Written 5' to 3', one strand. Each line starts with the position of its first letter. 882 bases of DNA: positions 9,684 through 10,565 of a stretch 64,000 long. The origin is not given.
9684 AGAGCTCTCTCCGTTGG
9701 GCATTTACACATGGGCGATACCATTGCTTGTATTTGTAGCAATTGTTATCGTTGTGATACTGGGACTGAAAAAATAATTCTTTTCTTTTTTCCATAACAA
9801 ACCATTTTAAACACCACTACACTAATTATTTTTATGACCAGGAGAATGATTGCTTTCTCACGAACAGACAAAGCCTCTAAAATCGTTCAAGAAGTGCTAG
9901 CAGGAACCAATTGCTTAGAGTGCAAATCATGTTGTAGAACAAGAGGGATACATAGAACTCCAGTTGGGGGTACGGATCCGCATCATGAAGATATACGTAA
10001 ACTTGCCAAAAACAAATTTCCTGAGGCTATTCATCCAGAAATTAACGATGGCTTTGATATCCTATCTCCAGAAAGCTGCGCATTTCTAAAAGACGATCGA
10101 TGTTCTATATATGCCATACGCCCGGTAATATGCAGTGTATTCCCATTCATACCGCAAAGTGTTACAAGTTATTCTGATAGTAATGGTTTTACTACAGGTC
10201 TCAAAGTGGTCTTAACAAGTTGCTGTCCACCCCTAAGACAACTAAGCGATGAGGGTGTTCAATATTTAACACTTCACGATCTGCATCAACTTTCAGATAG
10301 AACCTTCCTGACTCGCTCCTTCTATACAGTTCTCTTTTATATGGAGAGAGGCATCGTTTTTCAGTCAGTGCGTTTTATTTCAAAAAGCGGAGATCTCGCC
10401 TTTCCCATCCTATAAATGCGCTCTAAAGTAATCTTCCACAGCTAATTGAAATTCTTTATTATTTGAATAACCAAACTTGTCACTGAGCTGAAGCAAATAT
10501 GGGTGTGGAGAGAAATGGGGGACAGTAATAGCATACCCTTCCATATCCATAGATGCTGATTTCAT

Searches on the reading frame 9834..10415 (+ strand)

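Call 55: search_protein_families(library=pfam, proteins=[window:9834-10415:+], max_evalue=0.001)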
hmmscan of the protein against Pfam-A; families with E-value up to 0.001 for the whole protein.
window:9834-10415:+ (193 aa): 1 family
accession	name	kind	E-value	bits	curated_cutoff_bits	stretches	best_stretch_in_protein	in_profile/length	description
PF03692.20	CxxCxxCC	-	3.2e-09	37.8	23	1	26-106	1-72/85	Putative zinc- or iron-chelating domain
